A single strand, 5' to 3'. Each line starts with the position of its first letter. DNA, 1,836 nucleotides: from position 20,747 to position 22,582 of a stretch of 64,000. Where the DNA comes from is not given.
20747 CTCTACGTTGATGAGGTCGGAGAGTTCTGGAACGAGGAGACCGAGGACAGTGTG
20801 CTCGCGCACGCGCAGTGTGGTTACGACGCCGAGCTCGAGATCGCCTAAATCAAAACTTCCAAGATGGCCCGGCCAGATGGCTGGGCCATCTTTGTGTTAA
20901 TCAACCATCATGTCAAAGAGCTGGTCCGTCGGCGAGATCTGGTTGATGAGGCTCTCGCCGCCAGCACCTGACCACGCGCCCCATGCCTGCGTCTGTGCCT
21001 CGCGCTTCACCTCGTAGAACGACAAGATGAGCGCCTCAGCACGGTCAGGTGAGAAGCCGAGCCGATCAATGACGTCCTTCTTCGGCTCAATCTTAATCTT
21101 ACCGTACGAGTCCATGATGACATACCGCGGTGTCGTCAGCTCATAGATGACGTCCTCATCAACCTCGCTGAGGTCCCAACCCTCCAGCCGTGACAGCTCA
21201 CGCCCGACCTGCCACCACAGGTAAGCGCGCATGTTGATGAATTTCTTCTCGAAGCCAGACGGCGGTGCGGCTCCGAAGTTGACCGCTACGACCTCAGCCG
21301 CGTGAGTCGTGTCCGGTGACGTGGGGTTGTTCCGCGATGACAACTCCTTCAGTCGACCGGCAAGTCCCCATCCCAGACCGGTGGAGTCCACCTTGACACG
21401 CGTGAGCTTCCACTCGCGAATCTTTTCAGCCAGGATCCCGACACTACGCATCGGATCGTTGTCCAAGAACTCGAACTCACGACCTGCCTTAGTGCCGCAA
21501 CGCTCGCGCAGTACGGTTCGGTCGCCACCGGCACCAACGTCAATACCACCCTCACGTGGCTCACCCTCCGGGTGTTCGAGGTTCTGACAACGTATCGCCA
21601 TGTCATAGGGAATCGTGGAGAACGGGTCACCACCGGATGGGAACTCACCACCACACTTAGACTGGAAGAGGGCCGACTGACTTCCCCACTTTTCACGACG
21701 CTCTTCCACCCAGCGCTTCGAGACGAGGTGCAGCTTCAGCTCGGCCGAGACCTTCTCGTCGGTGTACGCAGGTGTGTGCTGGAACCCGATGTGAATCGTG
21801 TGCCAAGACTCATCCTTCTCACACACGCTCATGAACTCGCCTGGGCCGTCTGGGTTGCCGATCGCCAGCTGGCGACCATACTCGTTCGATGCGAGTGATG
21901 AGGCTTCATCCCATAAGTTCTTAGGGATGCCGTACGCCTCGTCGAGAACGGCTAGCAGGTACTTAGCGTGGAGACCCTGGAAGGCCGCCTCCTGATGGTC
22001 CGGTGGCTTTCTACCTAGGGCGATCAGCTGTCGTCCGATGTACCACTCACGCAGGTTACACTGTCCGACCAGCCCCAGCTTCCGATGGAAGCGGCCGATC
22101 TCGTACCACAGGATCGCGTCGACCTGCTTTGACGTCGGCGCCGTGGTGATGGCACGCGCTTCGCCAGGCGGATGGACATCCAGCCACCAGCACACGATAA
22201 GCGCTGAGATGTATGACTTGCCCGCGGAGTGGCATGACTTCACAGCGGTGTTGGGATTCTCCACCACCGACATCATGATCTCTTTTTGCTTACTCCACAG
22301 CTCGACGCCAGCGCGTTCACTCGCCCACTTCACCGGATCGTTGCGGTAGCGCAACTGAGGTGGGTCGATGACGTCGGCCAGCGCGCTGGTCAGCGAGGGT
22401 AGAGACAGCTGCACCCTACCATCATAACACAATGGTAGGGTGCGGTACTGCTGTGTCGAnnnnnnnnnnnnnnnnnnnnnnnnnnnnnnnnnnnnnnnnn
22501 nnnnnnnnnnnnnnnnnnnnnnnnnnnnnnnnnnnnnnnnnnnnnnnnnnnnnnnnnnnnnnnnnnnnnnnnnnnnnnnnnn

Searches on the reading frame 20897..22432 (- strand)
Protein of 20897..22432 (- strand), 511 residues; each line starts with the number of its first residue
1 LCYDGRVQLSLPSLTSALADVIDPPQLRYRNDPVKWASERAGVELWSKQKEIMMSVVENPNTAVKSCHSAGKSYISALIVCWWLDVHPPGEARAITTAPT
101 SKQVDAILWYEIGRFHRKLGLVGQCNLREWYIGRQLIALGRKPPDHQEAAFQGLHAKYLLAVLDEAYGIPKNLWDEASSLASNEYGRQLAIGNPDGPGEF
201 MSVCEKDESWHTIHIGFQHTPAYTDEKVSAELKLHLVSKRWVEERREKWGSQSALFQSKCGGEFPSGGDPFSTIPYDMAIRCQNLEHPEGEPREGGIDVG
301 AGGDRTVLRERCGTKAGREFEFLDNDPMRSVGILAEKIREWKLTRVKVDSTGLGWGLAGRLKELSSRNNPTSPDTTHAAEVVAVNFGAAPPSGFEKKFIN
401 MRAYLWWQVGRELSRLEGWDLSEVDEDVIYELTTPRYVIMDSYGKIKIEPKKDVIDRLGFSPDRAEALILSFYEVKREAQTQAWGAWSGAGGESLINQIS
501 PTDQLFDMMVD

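Call 9: search_protein_families(library=phrogs, proteins=[window:20897-22432:-], max_evalue=0.00001)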
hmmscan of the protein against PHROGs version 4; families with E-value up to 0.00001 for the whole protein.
window:20897-22432:- (511 aa): 2 families
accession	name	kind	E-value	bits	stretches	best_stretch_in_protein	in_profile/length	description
phrog_2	-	head and packaging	9.2e-30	105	1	30-479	251-596/807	terminase large subunit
phrog_5902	-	unknown function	2.2e-14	54.5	1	28-269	17-263/359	-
